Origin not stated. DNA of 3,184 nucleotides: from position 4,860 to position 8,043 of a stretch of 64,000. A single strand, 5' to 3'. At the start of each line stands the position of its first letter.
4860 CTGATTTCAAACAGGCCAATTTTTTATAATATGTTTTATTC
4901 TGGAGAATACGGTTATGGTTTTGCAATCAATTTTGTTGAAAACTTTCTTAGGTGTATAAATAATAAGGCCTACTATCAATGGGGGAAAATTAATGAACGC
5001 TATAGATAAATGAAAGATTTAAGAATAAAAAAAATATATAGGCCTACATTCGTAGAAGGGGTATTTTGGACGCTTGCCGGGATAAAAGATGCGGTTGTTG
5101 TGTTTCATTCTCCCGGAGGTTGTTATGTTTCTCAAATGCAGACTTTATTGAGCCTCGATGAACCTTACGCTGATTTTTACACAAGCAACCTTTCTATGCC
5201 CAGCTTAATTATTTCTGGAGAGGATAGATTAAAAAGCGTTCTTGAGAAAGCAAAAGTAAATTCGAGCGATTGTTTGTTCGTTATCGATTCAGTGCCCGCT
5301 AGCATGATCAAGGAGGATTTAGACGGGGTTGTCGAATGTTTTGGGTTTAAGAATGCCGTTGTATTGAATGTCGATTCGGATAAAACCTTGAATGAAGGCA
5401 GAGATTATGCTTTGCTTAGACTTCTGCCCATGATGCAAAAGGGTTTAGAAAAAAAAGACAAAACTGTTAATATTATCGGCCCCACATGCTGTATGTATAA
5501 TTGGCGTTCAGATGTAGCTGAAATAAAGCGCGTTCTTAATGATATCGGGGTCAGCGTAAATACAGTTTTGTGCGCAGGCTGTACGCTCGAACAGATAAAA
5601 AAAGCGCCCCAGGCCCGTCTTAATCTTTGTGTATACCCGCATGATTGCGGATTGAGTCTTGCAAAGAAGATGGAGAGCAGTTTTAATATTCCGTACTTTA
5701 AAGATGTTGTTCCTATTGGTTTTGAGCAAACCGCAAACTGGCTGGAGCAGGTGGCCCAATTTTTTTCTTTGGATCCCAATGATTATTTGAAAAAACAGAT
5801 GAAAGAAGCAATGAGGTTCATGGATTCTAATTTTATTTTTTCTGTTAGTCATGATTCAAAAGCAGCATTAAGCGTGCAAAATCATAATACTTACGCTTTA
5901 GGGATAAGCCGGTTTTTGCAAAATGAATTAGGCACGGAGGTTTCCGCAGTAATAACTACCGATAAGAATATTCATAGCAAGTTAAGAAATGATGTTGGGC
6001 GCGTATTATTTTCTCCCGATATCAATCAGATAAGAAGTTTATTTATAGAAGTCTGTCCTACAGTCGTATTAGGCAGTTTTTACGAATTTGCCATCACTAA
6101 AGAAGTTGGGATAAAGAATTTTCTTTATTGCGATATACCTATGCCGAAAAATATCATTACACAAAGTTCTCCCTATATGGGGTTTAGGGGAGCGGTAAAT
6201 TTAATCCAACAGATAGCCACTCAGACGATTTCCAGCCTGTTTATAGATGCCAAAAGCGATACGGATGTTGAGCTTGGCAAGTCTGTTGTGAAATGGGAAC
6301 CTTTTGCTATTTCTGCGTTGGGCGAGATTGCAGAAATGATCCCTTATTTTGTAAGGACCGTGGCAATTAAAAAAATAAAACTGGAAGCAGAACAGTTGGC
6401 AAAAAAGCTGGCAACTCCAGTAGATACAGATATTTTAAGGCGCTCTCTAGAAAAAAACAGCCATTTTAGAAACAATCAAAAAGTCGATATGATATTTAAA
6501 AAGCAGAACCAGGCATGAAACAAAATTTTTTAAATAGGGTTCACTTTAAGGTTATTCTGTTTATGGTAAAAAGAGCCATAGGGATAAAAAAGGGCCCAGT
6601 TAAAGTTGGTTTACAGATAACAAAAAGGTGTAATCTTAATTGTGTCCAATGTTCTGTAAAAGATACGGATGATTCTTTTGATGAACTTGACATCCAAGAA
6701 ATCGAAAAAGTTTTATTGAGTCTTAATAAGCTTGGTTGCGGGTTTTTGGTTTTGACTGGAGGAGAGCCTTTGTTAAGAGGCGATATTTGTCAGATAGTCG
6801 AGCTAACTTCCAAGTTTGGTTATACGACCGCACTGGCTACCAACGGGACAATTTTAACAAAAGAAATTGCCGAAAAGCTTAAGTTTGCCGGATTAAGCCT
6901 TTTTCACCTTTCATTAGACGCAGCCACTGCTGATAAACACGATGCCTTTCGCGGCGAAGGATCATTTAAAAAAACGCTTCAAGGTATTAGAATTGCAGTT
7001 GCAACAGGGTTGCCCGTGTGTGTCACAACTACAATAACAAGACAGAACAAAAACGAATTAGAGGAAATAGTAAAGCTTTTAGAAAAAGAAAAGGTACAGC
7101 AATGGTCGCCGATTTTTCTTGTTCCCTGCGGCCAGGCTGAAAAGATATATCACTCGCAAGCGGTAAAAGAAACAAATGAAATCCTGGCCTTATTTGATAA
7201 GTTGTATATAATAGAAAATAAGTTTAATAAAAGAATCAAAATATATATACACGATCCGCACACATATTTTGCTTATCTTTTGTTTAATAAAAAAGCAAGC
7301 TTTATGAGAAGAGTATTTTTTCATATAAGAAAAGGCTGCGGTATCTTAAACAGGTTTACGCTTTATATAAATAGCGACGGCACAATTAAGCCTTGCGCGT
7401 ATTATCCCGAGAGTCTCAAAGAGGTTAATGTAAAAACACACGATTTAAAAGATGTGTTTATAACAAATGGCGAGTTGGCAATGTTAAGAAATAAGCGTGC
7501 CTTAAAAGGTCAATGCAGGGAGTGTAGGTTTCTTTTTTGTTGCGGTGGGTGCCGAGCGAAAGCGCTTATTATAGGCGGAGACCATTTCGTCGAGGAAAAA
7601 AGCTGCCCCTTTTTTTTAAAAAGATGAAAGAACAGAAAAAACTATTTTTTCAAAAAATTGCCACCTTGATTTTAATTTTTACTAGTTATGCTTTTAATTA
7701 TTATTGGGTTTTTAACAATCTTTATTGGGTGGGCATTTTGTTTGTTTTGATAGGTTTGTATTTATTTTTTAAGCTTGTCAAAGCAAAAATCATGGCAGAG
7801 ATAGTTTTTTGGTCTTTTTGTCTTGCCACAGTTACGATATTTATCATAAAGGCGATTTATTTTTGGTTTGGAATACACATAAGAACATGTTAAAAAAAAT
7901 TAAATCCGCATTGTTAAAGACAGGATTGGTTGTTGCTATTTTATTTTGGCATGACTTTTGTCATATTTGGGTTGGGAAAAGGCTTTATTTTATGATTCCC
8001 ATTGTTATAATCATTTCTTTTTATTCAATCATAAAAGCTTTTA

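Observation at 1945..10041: Nitrogenase-like reductase operon combined with three SPASM radical-SAM enzymes, matching no described pathway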

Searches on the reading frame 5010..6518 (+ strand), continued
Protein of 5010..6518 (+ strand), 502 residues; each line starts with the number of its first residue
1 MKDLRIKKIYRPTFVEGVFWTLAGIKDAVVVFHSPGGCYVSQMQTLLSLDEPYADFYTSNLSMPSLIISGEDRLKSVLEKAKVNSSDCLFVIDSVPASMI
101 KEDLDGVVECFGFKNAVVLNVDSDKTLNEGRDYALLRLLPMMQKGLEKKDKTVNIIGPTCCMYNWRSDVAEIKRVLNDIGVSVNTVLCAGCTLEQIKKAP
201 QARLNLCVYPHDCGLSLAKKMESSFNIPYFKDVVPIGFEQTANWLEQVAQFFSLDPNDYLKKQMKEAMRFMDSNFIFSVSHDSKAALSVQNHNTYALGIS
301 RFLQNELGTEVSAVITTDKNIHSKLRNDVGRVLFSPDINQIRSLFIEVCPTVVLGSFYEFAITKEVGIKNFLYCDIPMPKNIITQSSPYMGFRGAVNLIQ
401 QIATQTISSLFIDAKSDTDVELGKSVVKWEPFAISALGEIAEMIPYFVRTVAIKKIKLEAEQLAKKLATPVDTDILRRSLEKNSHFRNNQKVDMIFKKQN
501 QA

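Call 43: search_protein_families(library=pfam, proteins=[L010:11750-12286:+, L011:11970-13589:+, L011:13623-14894:+, L009:4746-6233:+, L011:20290-20844:-, L013:4006-4878:-, L013:8965-10371:+, L013:10405-11412:+, L013:11489-12205:+], max_evalue=0.1)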
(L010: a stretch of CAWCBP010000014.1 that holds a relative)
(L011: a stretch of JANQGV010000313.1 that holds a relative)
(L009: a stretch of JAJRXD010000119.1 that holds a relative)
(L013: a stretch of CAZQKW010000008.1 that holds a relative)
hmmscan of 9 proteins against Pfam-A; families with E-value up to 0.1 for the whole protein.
L010:11750-12286:+ (178 aa): 7 families
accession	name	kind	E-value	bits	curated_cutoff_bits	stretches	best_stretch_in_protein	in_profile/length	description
PF01047.28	MarR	-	3e-10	40.3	24.6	1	85-125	19-59/59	MarR family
PF22381.2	Staph_reg_Sar_Rot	-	1.2e-06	28.9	27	1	64-139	10-84/85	Transcriptional regulator SarA/Rot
PF12802.13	MarR_2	-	0.00065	20.3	27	1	64-123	1-60/61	MarR family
PF13463.12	HTH_27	-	0.0029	18.3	22.2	1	84-133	19-68/68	Winged helix DNA-binding domain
PF01325.25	Fe_dep_repress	-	0.018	15.7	26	1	88-115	27-54/60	Iron dependent repressor, N-terminal DNA binding domain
PF13601.12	HTH_34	-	0.058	14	27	0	94-144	25-76/80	Winged helix DNA-binding domain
PF01638.23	HxlR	-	0.096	13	20.8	0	89-141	24-77/91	HxlR-like helix-turn-helix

L011:11970-13589:+ (539 aa): 1 family
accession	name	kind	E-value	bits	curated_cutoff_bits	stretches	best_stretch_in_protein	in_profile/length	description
PF06980.17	DUF1302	-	1e-13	51.6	23.2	1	137-539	133-541/541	Protein of unknown function (DUF1302)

L011:13623-14894:+ (423 aa): 2 families
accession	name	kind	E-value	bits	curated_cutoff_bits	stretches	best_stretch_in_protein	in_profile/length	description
PF07044.18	DUF1329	-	2.6e-41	142.6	23.1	1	57-404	2-346/368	Protein of unknown function (DUF1329)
PF17131.11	LolA_like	-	2.3e-15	57.2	30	1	211-421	7-184/184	Outer membrane lipoprotein-sorting protein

L009:4746-6233:+ (495 aa): 2 families
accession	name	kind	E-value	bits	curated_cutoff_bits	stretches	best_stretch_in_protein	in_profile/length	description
PF04055.27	Radical_SAM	-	2.7e-25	89.9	29.5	1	223-383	3-165/166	Radical SAM superfamily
PF02310.24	B12-binding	-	7.1e-20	71.5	32.1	1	41-150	12-118/121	B12 binding domain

L011:20290-20844:- (184 aa): 8 families
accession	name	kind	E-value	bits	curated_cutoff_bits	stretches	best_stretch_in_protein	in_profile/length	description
PF13649.12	Methyltransf_25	-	2.1e-12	48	27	1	39-119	2-91/97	Methyltransferase domain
PF08241.18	Methyltransf_11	-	2.6e-11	44.4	21.2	1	39-128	1-94/95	Methyltransferase domain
PF13847.12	Methyltransf_31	-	3.1e-08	33.9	27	1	34-150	3-124/145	Methyltransferase domain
PF13489.12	Methyltransf_23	-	3.2e-07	30.7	27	1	26-143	14-124/164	Methyltransferase domain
PF03848.20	TehB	-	3.4e-07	30.3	20.4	1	36-122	32-121/193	Tellurite resistance protein TehB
PF08242.18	Methyltransf_12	-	1.2e-05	26.4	30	1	39-127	1-98/98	Methyltransferase domain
PF05175.20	MTS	-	0.00072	19.7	23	1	34-104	31-103/170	Methyltransferase small domain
PF01225.30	Mur_ligase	-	0.039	14.8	21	1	44-82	11-46/95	Mur ligase family, catalytic domain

L013:4006-4878:- (290 aa): 2 families
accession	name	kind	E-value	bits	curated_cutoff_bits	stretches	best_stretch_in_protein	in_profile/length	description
PF08369.16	PCP_red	-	0.0049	17.3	32.5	1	239-282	1-44/45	Proto-chlorophyllide reductase 57 kD subunit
PF01613.24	Flavin_Reduct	-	0.081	13.5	27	0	21-93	4-73/153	Flavin reductase like domain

L013:8965-10371:+ (468 aa): 12 families
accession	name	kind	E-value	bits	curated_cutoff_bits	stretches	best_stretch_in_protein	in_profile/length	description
PF01494.25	FAD_binding_3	-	1e-12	48.4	22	2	30-62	2-34/349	FAD binding domain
PF01266.30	DAO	-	1.4e-09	38.4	27.9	2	150-211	149-213/353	FAD dependent oxidoreductase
PF03486.20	HI0933_like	-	1.6e-09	38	50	1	31-67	2-38/244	HI0933-like protein Rossmann domain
PF07992.20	Pyr_redox_2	-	3e-09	37.1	26.1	1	30-218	1-124/291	Pyridine nucleotide-disulphide oxidoreductase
PF13738.12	Pyr_redox_3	-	7.1e-09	35.8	30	1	33-70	1-39/305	Pyridine nucleotide-disulphide oxidoreductase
PF00890.30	FAD_binding_2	-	7.2e-07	29.2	20.4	1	31-63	1-33/414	FAD binding domain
PF01946.23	Thi4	-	1.3e-06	28.3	26.2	1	29-63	17-52/235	Thi4 family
PF05834.18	Lycopene_cycl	-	1.9e-06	27.7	23.4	1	31-61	1-33/380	Lycopene cyclase protein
PF12831.13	FAD_oxidored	-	3.3e-06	27.1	27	1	31-62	1-32/416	FAD dependent oxidoreductase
PF13450.12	NAD_binding_8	-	2.9e-05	24.7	21.9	1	34-64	1-31/68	NAD(P)-binding Rossmann-like domain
PF00070.33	Pyr_redox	-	0.00024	22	22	1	32-71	2-39/82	Pyridine nucleotide-disulphide oxidoreductase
PF01134.28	GIDA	-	0.018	14.6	22.1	1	31-64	1-34/391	Glucose inhibited division protein A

L013:10405-11412:+ (335 aa): 2 families
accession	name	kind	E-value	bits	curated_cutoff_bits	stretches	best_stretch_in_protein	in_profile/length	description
PF01903.22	CbiX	-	8.2e-18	65.1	22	2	75-161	7-94/106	CbiX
PF00762.24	Ferrochelatase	-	1.4e-15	57.5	27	1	55-318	46-316/317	Ferrochelatase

L013:11489-12205:+ (238 aa): 9 families
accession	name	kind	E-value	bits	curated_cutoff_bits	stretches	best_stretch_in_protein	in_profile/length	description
PF14559.12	TPR_19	-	5e-07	30.4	25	0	165-196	5-36/68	Tetratricopeptide repeat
PF13181.12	TPR_8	-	5.6e-07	29.7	25.7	0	165-183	15-33/34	Tetratricopeptide repeat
PF00515.34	TPR_1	-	2e-06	27.8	27.8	0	165-182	15-32/34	Tetratricopeptide repeat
PF13428.12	TPR_14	-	1e-05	26.2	23.5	0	85-107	18-40/44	Tetratricopeptide repeat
PF07719.23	TPR_2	-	9.8e-05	22.6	27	0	165-182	15-32/34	Tetratricopeptide repeat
PF13432.12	TPR_16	-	0.0056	17.5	32.7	0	165-196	11-42/65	Tetratricopeptide repeat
PF13431.12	TPR_17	-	0.0067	17.1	24.4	0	173-195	1-23/34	Tetratricopeptide repeat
PF06552.18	TOM20_plant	-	0.007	16.6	20.6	0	203-234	95-126/187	Plant specific mitochondrial import receptor subunit TOM20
PF23914.1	TPR_CcmH_CycH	-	0.0079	16.5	42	0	85-137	67-119/158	Cytochrome c-type biogenesis protein H TPR domain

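Call 71: predict_structure(alignment_id=A3)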
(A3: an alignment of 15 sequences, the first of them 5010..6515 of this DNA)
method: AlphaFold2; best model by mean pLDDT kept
length: 502 residues; sequences in the alignment: 15
mean_pLDDT: 70.8   pTM: 0.65
mean pLDDT of the five models: 70.8, 59.6, 59.5, 58.9, 54.7
residues with pLDDT >= 90: 63; 70-90: 252; 50-70: 110; < 50: 77
segments of 3 or more residues with pLDDT < 50: 1-11, 45-64, 274-281, 376-388, 407-425
pLDDT, mean of each block of 10 residues (from residue 1): 32 69 78 62 47 36 51 78 74 63 68 79 73 87 90 82 69 90 89 92 87 81 94 77 91 92 79 51 67 68 76 76 75 80 75 66 69 47 43 73 54 32 56 81 60 77 85 87 66 72 49
secondary structure, 60 per line:
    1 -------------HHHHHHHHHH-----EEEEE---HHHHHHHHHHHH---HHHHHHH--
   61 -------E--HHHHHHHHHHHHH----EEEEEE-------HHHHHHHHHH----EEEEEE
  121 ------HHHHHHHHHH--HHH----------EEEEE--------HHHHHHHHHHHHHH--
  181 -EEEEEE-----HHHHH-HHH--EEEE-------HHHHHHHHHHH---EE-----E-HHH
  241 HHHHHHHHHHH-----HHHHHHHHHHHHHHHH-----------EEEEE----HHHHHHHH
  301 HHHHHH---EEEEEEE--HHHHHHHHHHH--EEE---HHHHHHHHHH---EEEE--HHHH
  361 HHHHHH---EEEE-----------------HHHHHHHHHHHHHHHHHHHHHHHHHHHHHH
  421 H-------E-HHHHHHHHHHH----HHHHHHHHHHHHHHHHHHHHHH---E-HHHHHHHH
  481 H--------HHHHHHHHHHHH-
elements in order: H14-23 E29-33 H37-48 H52-58 H71-83 E88-93 H101-110 E115-120 H127-136 E152-156 H165-178 E182-187 H193-197 E204-207 H215-225 H238-251 H257-272 E284-288 H293-306 E310-316 H319-329 E332-334 H338-347 E351-354 H357-366 E370-373 H391-421 H431-441 H446-467 H473-481 H490-501

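Call 75: fold_search(model_id=the predicted structure, library=pdb)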
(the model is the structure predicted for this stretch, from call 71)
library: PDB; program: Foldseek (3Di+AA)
matches with E <= 10: 889; with E <= 0.001: 124
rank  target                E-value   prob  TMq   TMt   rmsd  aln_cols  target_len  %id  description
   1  3aer_B                4.3e-19  1.00  0.64  0.75   4.5       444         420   20  Structure of the light-independent protochlorophyllide reductase catalyzing a key reduction for greening in the dark (released 2010-04-21)
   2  3aer_D                7.4e-19  1.00  0.64  0.75   4.4       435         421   20  Structure of the light-independent protochlorophyllide reductase catalyzing a key reduction for greening in the dark (released 2010-04-21)
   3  8vqi_D                1.9e-18  1.00  0.62  0.73   4.6       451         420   20  CryoEM structure of BchN-BchB electron acceptor component protein of DPOR with Pchlide (released 2025-04-30)
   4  8vqj_D                2.5e-18  1.00  0.61  0.71   5.4       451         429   20  CryoEM structure of DPOR under turnover (released 2025-04-30)
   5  3aeu_B                2.8e-18  1.00  0.64  0.75   4.2       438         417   20  Structure of the light-independent protochlorophyllide reductase catalyzing a key reduction for greening in the dark (released 2010-04-21)
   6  9buo_D                4.0e-18  1.00  0.64  0.73   5.1       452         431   21  CryoEM structure of DPOR in the presence of ADP-AlF3 (released 2025-05-07)
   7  3aeu_D                5.9e-18  1.00  0.63  0.74   4.8       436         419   20  Structure of the light-independent protochlorophyllide reductase catalyzing a key reduction for greening in the dark (released 2010-04-21)
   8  3aet_B                1.1e-17  1.00  0.63  0.74   4.9       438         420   21  Structure of the light-independent protochlorophyllide reductase catalyzing a key reduction for greening in the dark (released 2010-04-21)
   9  3aek_B                1.3e-17  1.00  0.60  0.71   4.3       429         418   21  Structure of the light-independent protochlorophyllide reductase catalyzing a key reduction for greening in the dark (released 2010-04-21)
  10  9buo_B                2.0e-17  1.00  0.62  0.72   5.3       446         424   20  CryoEM structure of DPOR in the presence of ADP-AlF3 (released 2025-05-07)
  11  2ynm_D                2.1e-17  1.00  0.61  0.63  11.9       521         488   20  Structure of the ADPxAlF3-Stabilized Transition State of the Nitrogenase-like Dark-Operative Protochlorophyllide Oxido (released 2013-01-30)
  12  3aeq_B                2.2e-17  1.00  0.64  0.75   4.3       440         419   20  Structure of the light-independent protochlorophyllide reductase catalyzing a key reduction for greening in the dark (released 2010-04-21)
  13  8vqh_B                3.6e-17  1.00  0.62  0.73   4.5       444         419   21  CryoEM structure of BchN-BchB electron acceptor component protein of DPOR (released 2025-04-30)
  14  2xdq_B                4.9e-16  1.00  0.63  0.70   5.4       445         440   21  Dark Operative Protochlorophyllide Oxidoreductase (ChlN-ChlB)2 Complex (released 2010-06-16)
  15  8pbb_B                1.2e-15  1.00  0.56  0.63   6.1       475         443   17  CHAPSO treated partial catalytic component (comprising only AnfD & AnfK, lacking AnfG and FeFeco) of iron nitrogenase  (released 2023-10-04)
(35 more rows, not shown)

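Call 86: search_protein_families(library=pfam, proteins=[L006:12803-13705:+, L006:13903-14538:+, L006:14719-15528:+, L006:16045-17094:+, L009:7461-8309:+], max_evalue=0.01)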
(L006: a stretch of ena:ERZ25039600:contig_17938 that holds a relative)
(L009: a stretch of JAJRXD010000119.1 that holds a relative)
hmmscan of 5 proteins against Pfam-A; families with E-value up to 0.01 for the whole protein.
L006:12803-13705:+ (300 aa): 0 families

L006:13903-14538:+ (211 aa): 0 families

L006:14719-15528:+ (269 aa): 1 family
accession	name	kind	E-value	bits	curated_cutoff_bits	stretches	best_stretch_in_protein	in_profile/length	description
PF01704.24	UDPGP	-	1.9e-08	33.9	22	1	202-264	155-215/413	UTP--glucose-1-phosphate uridylyltransferase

L006:16045-17094:+ (350 aa): 2 families
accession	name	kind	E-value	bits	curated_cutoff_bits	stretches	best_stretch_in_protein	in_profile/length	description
PF04015.17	DUF362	-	1.6e-34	120.2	24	1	48-297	1-199/200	Domain of unknown function (DUF362)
PF23796.1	DUF7174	-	7e-05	23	27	1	12-80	81-149/153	Family of unknown function (DUF7174)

L009:7461-8309:+ (282 aa): 1 family
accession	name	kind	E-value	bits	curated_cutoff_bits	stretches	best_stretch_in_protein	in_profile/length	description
PF03692.20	CxxCxxCC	-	1.5e-05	26.1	23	1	141-210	2-69/85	Putative zinc- or iron-chelating domain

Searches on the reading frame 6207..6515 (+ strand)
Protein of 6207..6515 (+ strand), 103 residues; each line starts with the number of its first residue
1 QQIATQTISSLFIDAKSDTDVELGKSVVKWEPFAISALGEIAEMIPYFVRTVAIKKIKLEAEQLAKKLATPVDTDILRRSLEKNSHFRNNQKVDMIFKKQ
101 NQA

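Call 43: search_protein_families(library=pfam, proteins=[window:6207-6515:+], max_evalue=0.1)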
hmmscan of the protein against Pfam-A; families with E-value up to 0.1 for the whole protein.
window:6207-6515:+ (103 aa): 1 family
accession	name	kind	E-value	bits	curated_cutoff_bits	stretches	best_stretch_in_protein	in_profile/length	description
PF08369.16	PCP_red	-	0.0033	17.9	32.5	1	34-67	5-30/45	Proto-chlorophyllide reductase 57 kD subunit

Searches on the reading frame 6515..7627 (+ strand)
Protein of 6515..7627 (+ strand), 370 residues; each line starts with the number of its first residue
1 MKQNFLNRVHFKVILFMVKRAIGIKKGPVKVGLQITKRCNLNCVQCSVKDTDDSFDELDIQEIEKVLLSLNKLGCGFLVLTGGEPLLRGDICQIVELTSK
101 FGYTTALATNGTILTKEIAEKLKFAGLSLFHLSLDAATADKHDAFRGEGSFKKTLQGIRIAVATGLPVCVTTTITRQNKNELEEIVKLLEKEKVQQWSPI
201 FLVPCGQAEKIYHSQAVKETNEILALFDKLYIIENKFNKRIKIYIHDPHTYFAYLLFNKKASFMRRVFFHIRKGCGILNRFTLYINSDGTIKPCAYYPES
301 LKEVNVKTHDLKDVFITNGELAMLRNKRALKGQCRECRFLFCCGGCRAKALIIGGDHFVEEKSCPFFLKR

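Call 5: search_protein_families(library=pfam, proteins=[window:6515-7627:+], max_evalue=0.01)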
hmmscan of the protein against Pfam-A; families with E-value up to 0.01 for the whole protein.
window:6515-7627:+ (370 aa): 3 families
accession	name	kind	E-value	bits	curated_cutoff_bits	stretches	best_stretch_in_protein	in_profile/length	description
PF04055.27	Radical_SAM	-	3.7e-30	105.7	29.5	1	34-189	2-166/166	Radical SAM superfamily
PF13186.11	SPASM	-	1.4e-05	25.7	21.5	1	280-337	5-66/67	Iron-sulfur cluster-binding domain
PF13353.11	Fer4_12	-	0.0004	21.1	22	1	37-118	13-98/137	4Fe-4S single cluster domain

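Call 6: search_protein_families(library=ncbifam, proteins=[window:6515-7627:+], max_evalue=0.01)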
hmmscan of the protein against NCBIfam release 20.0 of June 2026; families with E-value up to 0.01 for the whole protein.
window:6515-7627:+ (370 aa): 76 families (the best 25 are shown)
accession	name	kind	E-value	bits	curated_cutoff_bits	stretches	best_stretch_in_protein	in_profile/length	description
TIGR04545.1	rSAM_ahbD_hemeb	equivalog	3.1e-58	197.8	500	1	33-365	4-336/339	heme b synthase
TIGR04053.2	TIGR04053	equivalog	2.9e-54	184.7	395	1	25-366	4-364/366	TIGR04053 family radical SAM/SPASM domain-containing protein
TIGR04055.1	rSAM_NirJ2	equivalog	2.6e-50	171.8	500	1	34-364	5-322/326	putative heme d1 biosynthesis radical SAM protein NirJ2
TIGR04054.1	rSAM_NirJ1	equivalog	4.5e-46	157.2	650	1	24-364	32-380/387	putative heme d1 biosynthesis radical SAM protein NirJ1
TIGR04051.1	rSAM_NirJ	equivalog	5.7e-44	150.5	515.45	1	33-364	6-346/354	heme d1 biosynthesis radical SAM protein NirJ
NF050035.1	rSAM_WgK_link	exception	1.3e-42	146.1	650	2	26-246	6-225/367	radical SAM/SPASM peptide maturase WgkB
TIGR04546.1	rSAM_ahbC_deAc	equivalog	2.8e-41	141.6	650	1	24-364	35-383/390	12,18-didecarboxysiroheme deacetylase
TIGR04347.1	pseudo_SAM_Halo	equivalog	1.2e-38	133.4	525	1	26-364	36-383/390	TIGR04347 family pseudo-SAM/SPASM protein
TIGR02668.1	moaA_archaeal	equivalog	1.4e-34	119.5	325.25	1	31-313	12-284/303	GTP 3',8-cyclase MoaA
TIGR04250.1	SCM_rSAM_ScmE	equivalog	2.9e-34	118.6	400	1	28-356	2-337/358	SynChlorMet cassette radical SAM/SPASM protein ScmE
TIGR04303.1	GeoRSP_rSAM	equivalog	5.7e-34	118.1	400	1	26-361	2-321/325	GeoRSP system radical SAM/SPASM protein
NF045574.1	sacti_mat_StsB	exception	3.2e-33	115.3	625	2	31-196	98-263/466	StsB family radical SAM/SPASM domain sactipeptide maturase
TIGR04251.1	SCM_rSAM_ScmF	equivalog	3.4e-33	115.5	400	1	34-352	9-327/353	SynChlorMet cassette radical SAM/SPASM protein ScmF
TIGR02109.1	PQQ_syn_pqqE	equivalog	5.5e-32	111.1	381.35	2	28-189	6-169/358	pyrroloquinoline quinone biosynthesis protein PqqE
NF001199.0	PRK00164.2-1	equivalog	2.9e-30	105.5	231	1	33-304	16-277/308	GTP 3',8-cyclase MoaA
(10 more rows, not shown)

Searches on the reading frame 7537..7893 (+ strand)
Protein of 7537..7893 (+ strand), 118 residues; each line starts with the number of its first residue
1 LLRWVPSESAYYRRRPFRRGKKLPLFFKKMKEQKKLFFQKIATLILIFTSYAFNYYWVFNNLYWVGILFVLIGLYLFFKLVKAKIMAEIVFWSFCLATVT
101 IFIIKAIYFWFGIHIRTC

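Call 5: search_protein_families(library=pfam, proteins=[window:7537-7893:+], max_evalue=0.01)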
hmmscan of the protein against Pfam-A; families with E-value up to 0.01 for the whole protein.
window:7537-7893:+ (118 aa): 0 families

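Call 6: search_protein_families(library=ncbifam, proteins=[window:7537-7893:+], max_evalue=0.01)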
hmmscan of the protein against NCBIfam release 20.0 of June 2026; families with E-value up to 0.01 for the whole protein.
window:7537-7893:+ (118 aa): 0 families
